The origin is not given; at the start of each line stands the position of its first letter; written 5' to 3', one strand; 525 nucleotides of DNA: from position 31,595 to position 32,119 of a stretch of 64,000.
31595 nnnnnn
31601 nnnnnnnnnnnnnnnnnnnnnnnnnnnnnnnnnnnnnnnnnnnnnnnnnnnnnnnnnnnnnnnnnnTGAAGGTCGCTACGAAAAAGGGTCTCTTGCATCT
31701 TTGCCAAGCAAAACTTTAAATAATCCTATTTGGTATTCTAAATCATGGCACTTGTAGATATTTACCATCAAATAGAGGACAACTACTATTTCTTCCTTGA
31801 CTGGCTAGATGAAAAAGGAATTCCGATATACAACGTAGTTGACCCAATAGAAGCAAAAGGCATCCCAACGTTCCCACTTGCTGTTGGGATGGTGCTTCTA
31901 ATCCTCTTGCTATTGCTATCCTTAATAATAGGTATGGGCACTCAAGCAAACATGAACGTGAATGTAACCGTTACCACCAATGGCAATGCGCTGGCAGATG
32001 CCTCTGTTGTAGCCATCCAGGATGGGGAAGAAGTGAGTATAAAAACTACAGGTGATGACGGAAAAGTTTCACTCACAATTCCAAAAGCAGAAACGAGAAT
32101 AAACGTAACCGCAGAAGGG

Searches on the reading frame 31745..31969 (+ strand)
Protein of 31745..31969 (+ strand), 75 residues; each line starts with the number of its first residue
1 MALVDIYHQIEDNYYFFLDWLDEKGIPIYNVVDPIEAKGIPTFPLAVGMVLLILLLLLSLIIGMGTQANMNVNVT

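Call 81: search_protein_representatives(protein=window:31745-31969:+)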
Query: 75 residues. Proteins with E-value up to 0.001 (for the whole library): 548; up to 1e-10: 60; up to 1e-30: 0. The best 150 are listed.
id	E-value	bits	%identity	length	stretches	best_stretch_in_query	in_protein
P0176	1.3e-17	79.5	59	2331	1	1-64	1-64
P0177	2.8e-16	75.3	59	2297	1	2-64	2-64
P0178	3.4e-16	75.1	34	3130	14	12-43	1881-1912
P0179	2.8e-15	72.2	55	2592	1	5-69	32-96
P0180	1.7e-14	69.6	58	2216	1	4-63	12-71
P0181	7.3e-14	67.6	57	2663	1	1-65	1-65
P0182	1.3e-13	66.9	55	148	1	5-57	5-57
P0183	1.7e-13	66.4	52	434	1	1-62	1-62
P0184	1.9e-13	66.4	54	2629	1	6-75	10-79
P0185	2.3e-13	66.1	51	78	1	1-63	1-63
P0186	2.9e-13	65.7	52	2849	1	3-66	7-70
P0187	6.9e-13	64.6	42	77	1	2-65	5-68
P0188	7.0e-13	64.5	54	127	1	1-57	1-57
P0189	8.6e-13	64.2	53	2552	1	3-60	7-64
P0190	9.6e-13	64.1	52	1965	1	1-63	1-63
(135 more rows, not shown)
